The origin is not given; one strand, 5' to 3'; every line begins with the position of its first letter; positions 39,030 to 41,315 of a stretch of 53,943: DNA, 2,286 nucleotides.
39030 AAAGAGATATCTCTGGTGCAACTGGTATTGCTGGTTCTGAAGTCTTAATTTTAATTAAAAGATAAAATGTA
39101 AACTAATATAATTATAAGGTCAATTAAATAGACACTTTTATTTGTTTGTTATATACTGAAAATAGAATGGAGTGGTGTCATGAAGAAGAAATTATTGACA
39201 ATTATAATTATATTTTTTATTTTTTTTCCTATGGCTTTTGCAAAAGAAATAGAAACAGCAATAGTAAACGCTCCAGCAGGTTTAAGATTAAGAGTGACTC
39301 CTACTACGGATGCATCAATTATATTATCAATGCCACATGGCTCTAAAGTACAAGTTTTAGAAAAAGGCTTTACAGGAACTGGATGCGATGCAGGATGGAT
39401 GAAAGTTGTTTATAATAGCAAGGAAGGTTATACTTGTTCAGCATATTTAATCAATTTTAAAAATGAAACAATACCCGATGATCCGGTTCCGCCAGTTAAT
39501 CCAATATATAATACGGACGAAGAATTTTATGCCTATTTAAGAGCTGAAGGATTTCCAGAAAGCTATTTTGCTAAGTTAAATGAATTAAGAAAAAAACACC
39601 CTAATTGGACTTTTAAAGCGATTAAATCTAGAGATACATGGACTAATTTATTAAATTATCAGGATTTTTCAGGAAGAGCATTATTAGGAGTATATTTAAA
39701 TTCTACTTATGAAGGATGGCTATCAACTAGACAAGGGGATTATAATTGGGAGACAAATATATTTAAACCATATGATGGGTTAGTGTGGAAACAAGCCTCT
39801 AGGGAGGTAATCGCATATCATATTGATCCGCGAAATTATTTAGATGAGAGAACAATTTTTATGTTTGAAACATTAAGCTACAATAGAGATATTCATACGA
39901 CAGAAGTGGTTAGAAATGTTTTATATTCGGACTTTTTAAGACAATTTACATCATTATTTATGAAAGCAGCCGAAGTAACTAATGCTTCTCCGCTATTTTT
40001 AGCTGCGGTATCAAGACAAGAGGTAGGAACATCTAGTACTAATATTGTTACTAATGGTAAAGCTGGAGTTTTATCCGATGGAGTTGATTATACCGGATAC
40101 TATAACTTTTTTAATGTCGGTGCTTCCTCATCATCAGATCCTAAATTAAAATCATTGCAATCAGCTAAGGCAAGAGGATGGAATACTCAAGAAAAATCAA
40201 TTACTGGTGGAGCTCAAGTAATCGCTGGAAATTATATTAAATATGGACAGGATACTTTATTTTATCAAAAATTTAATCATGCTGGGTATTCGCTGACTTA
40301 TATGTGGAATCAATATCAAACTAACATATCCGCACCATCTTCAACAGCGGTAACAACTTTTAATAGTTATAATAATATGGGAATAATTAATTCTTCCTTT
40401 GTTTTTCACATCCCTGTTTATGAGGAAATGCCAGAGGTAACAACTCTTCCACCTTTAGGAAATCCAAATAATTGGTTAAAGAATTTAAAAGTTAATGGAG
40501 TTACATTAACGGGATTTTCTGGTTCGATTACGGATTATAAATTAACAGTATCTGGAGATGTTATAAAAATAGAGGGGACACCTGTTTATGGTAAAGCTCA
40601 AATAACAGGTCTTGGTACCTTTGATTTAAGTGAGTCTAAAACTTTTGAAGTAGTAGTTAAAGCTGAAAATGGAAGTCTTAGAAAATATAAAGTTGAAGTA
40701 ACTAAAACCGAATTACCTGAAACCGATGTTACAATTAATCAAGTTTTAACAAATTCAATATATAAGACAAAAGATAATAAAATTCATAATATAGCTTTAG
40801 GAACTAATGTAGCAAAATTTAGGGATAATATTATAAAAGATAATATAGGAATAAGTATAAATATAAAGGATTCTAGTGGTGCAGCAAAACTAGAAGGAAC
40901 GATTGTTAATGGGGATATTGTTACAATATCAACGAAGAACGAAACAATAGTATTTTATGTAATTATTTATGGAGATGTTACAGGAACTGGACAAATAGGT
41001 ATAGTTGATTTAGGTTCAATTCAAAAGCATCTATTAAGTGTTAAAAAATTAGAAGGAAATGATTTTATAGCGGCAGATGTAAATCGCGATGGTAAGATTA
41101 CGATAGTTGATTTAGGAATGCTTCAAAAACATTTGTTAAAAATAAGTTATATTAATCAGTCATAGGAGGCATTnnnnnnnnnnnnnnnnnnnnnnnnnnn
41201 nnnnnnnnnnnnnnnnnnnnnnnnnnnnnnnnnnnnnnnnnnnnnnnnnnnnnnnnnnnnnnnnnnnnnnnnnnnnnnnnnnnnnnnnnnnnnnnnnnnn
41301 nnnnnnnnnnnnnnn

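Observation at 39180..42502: Adjacent dockerin-bearing autolysin and membrane-anchored cohesin-like protein: a candidate non-cellulosomal cohesin-dockerin tether for a peptidoglycan hydrolase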

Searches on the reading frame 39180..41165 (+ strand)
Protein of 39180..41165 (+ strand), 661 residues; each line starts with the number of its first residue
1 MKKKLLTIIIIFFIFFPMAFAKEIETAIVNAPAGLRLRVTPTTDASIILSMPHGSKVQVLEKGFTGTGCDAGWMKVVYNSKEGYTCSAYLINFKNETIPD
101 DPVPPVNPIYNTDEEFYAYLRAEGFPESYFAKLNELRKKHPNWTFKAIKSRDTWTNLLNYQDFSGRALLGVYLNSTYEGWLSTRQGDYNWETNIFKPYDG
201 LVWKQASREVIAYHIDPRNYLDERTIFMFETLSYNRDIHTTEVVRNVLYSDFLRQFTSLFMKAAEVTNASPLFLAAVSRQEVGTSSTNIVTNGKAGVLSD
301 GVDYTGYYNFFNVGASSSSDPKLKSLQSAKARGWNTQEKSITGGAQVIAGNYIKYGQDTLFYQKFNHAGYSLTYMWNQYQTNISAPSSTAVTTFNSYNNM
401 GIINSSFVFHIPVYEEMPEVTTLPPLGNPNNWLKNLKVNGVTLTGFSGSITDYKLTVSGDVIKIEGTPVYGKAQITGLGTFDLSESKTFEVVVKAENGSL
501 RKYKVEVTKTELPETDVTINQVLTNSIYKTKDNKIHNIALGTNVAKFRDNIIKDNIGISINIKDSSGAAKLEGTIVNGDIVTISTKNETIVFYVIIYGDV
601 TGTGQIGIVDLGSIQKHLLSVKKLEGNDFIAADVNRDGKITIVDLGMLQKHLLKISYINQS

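Call 3: search_protein_families(library=pfam, proteins=[window:39180-41165:+], max_evalue=1)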
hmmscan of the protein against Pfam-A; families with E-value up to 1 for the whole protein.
window:39180-41165:+ (661 aa): 4 families
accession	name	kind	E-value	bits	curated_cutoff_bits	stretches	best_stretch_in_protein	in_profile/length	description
PF00404.24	Dockerin_1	-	5.9e-10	39.6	22.9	1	597-653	1-57/57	Dockerin type I domain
PF08239.17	SH3_3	-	5e-08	33.5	27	1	34-90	2-53/54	Bacterial SH3 domain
PF13202.12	EF-hand_5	-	0.018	14.9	25.9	1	628-641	3-17/25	EF hand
PF12733.13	Cadherin-like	-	0.053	14.4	24.2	1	461-509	48-88/89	Cadherin-like beta sandwich domain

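Call 4: search_protein_families(library=ncbifam, proteins=[window:39180-41165:+], max_evalue=1)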
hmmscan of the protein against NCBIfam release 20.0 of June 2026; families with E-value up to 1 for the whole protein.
window:39180-41165:+ (661 aa): 2 families
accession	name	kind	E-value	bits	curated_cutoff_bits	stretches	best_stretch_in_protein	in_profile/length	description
NF052642.1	amidase_SagB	exception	8.7e-20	71.1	425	1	202-402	75-265/282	peptidoglycan release complex glucosaminidase SagB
NF049990.1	CellobisidaseCelK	equivalog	4.5e-07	28.4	1700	1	595-656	827-886/889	cellulose 1,4-beta-cellobiosidase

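Call 6: search_solved_structures(query=window:39180-41165:+, max_evalue=0.1, show_alignments=2)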
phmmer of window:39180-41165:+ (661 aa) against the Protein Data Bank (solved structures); distinct sequences matched with E-value up to 0.1: 24.
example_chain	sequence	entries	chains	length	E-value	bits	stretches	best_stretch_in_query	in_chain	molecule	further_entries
6u0o_B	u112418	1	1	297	1.9e-14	56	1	202-409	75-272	LYZ2 domain-containing protein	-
6fxp_A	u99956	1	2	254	1.2e-13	53.3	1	202-409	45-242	Uncharacterized protein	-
6fxo_A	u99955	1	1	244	2.3e-13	52.4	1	203-414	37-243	Bifunctional autolysin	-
5wqw_A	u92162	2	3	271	4.2e-07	31.7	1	307-414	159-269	N-acetylglucosaminidase | Cell surface protein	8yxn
4pi7_A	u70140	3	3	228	4.4e-07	31.7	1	253-402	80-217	Autolysin E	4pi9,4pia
4pi8_A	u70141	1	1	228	4.7e-07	31.6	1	264-402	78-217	Autolysin E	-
1daq_A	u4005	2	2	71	0.00042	21.8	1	596-654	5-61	ENDOGLUCANASE SS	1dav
2mte_A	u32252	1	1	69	0.00047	21.7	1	596-654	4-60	Cellulose 1,4-beta-cellobiosidase (reducing end) CelS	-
8x39_A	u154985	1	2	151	0.00048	21.6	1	597-653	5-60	Serine protease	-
8x3a_A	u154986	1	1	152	0.00049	21.6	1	597-653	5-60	Serine protease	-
2ccl_B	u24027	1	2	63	0.00069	21.1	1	595-655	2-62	ENDO-1,4-BETA-XYLANASE Y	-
8zvk_A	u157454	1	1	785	0.0015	20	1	595-655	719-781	AaBgIC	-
2yik_A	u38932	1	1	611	0.0017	19.8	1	595-653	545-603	ENDOGLUCANASE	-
2vn5_B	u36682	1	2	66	0.0025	19.2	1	594-654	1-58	ENDOGLUCANASE A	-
2vn6_B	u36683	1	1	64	0.0046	18.4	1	594-654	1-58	ENDOGLUCANASE A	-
1ohz_B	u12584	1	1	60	0.0054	18.1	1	598-655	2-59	ENDO-1,4-BETA-XYLANASE Y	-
2b59_B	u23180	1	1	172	0.02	16.3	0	572-652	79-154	Cellulosomal scaffolding protein A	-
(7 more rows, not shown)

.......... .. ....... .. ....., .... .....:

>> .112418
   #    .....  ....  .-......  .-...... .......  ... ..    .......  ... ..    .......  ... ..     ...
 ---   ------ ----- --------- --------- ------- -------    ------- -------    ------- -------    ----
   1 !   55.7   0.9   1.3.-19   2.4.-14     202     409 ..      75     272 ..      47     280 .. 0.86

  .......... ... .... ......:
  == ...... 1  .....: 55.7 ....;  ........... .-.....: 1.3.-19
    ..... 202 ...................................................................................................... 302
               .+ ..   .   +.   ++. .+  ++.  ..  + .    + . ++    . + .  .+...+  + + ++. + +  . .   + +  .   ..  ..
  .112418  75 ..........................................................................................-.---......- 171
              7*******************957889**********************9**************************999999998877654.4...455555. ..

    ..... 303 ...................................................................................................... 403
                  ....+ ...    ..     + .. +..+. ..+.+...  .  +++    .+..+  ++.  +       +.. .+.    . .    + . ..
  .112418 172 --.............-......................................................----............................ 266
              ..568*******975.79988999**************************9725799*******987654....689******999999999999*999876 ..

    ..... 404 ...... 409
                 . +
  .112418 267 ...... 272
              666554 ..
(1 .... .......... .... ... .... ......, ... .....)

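Call 42: find_homologous_proteins(query=window:39180-41165:+, max_evalue=0.001)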
Query window:39180-41165:+ (661 aa): 1434 proteins with E <= 0.001 among 8000 candidates; the best 120 are listed.
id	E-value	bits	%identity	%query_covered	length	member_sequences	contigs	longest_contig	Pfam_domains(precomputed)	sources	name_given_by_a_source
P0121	0.0e+0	1486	100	100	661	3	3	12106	PF00404.25,PF08239.18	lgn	-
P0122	2.4e-243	827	57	100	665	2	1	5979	PF00404.25,PF08239.18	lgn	-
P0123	7.4e-235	799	56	100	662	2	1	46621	PF00404.25,PF08239.18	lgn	-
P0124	2.3e-210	718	52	100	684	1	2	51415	PF00404.25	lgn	-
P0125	1.2e-178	613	47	97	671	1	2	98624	PF00404.25,PF13202.13,PF08239.18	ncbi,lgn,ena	-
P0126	2.1e-177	609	47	100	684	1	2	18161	PF00404.25,PF08239.18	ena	-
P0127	2.5e-177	609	47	100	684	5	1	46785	PF00404.25,PF08239.18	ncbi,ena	-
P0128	4.0e-173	595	45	100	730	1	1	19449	PF00404.25,PF08239.18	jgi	-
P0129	2.1e-172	593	45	97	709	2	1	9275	PF12733.14,PF00404.25,PF08239.18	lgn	-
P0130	5.2e-172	591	46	99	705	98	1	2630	PF00404.25,PF08239.18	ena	-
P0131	3.4e-171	589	46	99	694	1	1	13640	PF00404.25,PF08239.18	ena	-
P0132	3.0e-170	586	45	100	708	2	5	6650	PF00404.25,PF08239.18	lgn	-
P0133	3.2e-170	586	48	78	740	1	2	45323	PF00404.25,PF08239.18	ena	-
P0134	2.3e-169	583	45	100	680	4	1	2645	PF00404.25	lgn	-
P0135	3.7e-169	582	44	99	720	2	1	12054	PF00404.25,PF08239.18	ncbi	-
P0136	5.0e-169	582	42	98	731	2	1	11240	PF12733.14,PF00404.25,PF08239.18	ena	-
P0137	2.1e-168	580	42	100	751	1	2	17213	PF12733.14,PF00404.25,PF08239.18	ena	-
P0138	4.0e-167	575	44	100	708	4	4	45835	PF00404.25,PF08239.18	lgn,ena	-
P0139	6.5e-167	575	42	100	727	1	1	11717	PF00404.25,PF08239.18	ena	-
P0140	1.4e-166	574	42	100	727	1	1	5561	PF00404.25,PF08239.18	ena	-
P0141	3.1e-166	572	48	76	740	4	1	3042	PF12733.14,PF00404.25,PF08239.18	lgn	-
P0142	4.4e-166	572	44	99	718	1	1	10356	PF00404.25,PF08239.18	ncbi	-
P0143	5.0e-166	572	44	97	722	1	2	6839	PF12733.14,PF00404.25,PF08239.18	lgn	-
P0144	5.1e-166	572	44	100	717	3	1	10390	PF00404.25,PF08239.18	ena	-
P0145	7.0e-166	571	46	76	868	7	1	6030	PF00404.25,PF07538.17,PF08239.18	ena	-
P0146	1.4e-165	570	42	100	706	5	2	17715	PF12733.14,PF00404.25,PF08239.18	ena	-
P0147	2.3e-165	570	42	100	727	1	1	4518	PF00404.25,PF08239.18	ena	-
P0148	4.6e-165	569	42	100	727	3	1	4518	PF00404.25,PF08239.18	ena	-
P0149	1.7e-164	567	44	99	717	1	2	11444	PF00404.25,PF00036.39,PF08239.18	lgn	-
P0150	3.8e-164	565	44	100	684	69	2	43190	PF00404.25,PF08239.18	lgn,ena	-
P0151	5.9e-164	565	43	100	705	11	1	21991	PF00404.25,PF08239.18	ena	-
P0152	7.2e-164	565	42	99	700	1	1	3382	PF12733.14,PF00404.25,PF08239.18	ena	-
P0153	7.3e-163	561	43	100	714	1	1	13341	PF12733.14,PF00404.25,PF08239.18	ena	-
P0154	1.7e-162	560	42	100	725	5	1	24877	PF00404.25,PF08239.18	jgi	-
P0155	1.8e-162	560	42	100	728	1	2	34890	PF00404.25,PF08239.18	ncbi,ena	-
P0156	3.2e-162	559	43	99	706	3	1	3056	PF00404.25,PF08239.18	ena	-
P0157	3.6e-162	559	43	100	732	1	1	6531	PF00404.25,PF08239.18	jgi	jgi:beta-N-acetylglucosaminidase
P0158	5.0e-162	558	43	100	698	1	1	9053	PF00404.25,PF08239.18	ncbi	-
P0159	9.0e-162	558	46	83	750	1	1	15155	PF12733.14,PF00404.25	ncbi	-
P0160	3.5e-161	556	43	100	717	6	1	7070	PF12733.14,PF00404.25,PF08239.18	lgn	-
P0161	6.6e-161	555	42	100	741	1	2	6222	PF12733.14,PF00404.25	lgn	-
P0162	9.5e-161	554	42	100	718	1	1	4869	PF00404.25,PF13202.13,PF08239.18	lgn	-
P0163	1.6e-160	554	43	100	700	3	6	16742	PF00404.25,PF08239.18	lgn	-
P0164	1.6e-160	554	44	97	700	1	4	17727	PF00404.25,PF08239.18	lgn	-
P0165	2.0e-160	553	43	100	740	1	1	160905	PF00404.25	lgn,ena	-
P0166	2.3e-160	553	43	100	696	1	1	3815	PF00404.25,PF13202.13,PF08239.18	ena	-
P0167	7.1e-160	551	42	100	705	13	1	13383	PF00404.25,PF08239.18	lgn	-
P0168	2.0e-159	550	41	98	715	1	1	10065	PF12733.14,PF00404.25,PF08239.18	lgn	-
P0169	3.8e-159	549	41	100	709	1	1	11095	PF00404.25,PF13202.13,PF08239.18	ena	-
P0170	9.8e-159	548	43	97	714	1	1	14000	PF00404.25,PF08239.18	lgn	-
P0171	2.2e-158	546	42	100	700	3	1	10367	PF00404.25,PF08239.18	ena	-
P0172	3.1e-158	546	47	83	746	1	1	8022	PF12733.14,PF00404.25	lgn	-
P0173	5.1e-158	545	43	100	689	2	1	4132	PF00404.25,PF08239.18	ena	-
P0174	1.8e-157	543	42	98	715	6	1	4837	PF12733.14,PF00404.25,PF13202.13,PF08239.18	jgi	jgi:beta-N-acetylglucosaminidase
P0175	2.0e-157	543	41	100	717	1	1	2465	PF00404.25,PF13202.13,PF08239.18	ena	-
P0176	4.2e-157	542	42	97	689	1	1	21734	PF00404.25,PF08239.18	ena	-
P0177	3.5e-156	539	41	100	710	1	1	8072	PF00404.25,PF08239.18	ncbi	-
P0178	7.0e-156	538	40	99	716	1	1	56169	PF00404.25,PF13202.13,PF08239.18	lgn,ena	-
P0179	9.1e-155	535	42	100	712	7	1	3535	PF00404.25,PF13202.13,PF08239.18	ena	-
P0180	1.3e-154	534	42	100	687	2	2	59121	PF00404.25,PF13202.13,PF08239.18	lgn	-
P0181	2.2e-154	533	41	100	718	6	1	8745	PF00404.25,PF13202.13,PF08239.18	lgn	-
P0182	7.1e-154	532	44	77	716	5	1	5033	PF00404.25,PF13202.13,PF08239.18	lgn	-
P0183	3.2e-153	529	41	100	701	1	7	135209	PF00404.25,PF13202.13,PF08239.18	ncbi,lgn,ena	-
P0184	6.7e-153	528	42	98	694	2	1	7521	PF00404.25,PF08239.18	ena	-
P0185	1.1e-152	528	40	100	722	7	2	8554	PF00404.25,PF13202.13,PF08239.18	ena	-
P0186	6.6e-152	525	41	100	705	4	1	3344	PF00404.25,PF13202.13,PF08239.18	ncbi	-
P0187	6.8e-152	525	40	100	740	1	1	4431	PF00404.25,PF08239.18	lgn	-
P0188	1.2e-151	524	42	98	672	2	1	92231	PF00404.25,PF13202.13,PF08239.18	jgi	-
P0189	4.6e-151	522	40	100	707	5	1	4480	PF00404.25,PF08239.18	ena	-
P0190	3.2e-150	519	42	98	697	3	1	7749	PF00404.25,PF13202.13,PF08239.18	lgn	-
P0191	8.4e-150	518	39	100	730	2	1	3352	PF00404.25,PF13202.13,PF08239.18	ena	-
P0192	1.0e-149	518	50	60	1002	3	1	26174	PF00404.25,PF07538.17,PF08239.18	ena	-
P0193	2.5e-149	517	41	97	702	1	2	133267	PF00404.25,PF13202.13,PF08239.18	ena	-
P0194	3.6e-149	516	41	100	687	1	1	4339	PF00404.25,PF08239.18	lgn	-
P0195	7.0e-149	515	43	83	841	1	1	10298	PF00404.25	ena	-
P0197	5.9e-146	505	43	83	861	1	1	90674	PF00404.25,PF13202.13,PF08239.18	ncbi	-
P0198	1.1e-144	501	42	83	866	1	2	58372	PF00404.25,PF08239.18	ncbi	-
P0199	1.6e-144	501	44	83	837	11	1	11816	PF00404.25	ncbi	-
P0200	2.6e-144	500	42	83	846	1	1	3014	PF00404.25,PF08239.18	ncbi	-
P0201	3.3e-144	500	40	100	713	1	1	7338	PF00404.25,PF13202.13,PF08239.18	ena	-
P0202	3.2e-142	493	42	88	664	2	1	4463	PF08239.18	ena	-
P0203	1.5e-141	491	39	100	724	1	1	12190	PF00404.25,PF08239.18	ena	-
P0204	1.3e-140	488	40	100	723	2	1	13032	PF00404.25,PF08239.18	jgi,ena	-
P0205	3.2e-140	486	41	83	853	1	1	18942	PF00404.25,PF13202.13,PF08239.18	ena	-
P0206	1.6e-136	474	39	100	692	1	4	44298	PF12733.14,PF00404.25,PF08239.18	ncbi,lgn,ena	-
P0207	2.1e-135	471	38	100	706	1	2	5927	PF12733.14,PF00404.25,PF08239.18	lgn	-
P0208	1.5e-134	468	40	100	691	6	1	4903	PF12733.14,PF00404.25,PF08239.18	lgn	-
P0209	4.6e-134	466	40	97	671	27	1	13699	PF12733.14,PF00404.25,PF08239.18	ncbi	-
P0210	1.0e-133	465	39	100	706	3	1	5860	PF00404.25,PF08239.18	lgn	-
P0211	8.6e-133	462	40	99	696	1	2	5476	PF00404.25,PF08239.18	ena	-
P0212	2.0e-132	461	40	97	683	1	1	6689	PF12733.14,PF00404.25,PF08239.18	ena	-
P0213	9.0e-132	459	39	99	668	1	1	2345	PF12733.14,PF00404.25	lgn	-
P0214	3.4e-129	450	39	99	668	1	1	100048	PF12733.14,PF00404.25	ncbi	-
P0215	3.6e-129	450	44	83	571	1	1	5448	PF00404.25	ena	-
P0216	2.9e-128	447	42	79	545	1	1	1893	PF00404.25,PF13202.13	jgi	jgi:beta-N-acetylglucosaminidase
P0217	4.0e-128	446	42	83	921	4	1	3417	PF07538.17,PF08239.18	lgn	-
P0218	2.2e-125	437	38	97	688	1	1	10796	PF12733.14,PF00404.25,PF08239.18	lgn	-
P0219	3.3e-113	397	36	100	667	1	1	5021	PF12733.14,PF00404.25,PF08239.18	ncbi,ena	-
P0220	8.3e-113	396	37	95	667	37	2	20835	PF12733.14,PF00404.25,PF08239.18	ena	-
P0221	9.1e-112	392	44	66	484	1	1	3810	PF12733.14,PF00404.25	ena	-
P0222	3.4e-110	387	36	100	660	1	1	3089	PF12733.14,PF00404.25,PF08239.18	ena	-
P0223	2.7e-108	381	35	99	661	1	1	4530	PF12733.14,PF00404.25,PF08239.18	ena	-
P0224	3.2e-108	381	37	95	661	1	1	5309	PF00404.25,PF08239.18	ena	-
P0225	4.8e-108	380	36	100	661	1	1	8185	PF00404.25,PF08239.18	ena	-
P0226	5.9e-108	380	36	100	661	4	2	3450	PF00404.25,PF08239.18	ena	-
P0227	1.1e-107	379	38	87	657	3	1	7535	PF00404.25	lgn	-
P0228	1.8e-106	375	36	100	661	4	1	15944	PF00404.25,PF08239.18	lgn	-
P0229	5.1e-106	373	34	98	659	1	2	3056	PF00404.25,PF08239.18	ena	-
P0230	6.0e-106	373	36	100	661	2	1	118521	PF12733.14,PF00404.25,PF08239.18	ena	-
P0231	1.0e-105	372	35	100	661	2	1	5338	PF00404.25,PF08239.18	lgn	-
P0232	1.3e-105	372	36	99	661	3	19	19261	PF00404.25,PF08239.18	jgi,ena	-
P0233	1.5e-105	372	36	96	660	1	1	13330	PF00404.25,PF13202.13,PF08239.18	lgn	-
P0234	2.1e-105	371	34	100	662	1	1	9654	PF00404.25,PF08239.18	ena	-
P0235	2.2e-105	371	39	83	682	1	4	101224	PF00404.25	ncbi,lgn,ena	-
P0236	2.5e-105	371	35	100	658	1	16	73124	PF00404.25,PF08239.18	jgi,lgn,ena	-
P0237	3.1e-105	371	36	100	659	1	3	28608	PF12733.14,PF00404.25,PF08239.18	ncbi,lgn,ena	-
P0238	5.2e-105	370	36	100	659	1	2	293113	PF00404.25,PF08239.18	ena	-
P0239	7.5e-105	370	36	100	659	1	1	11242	PF00404.25,PF08239.18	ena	-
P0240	8.5e-105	369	35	97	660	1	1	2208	PF00404.25,PF13202.13,PF08239.18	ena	-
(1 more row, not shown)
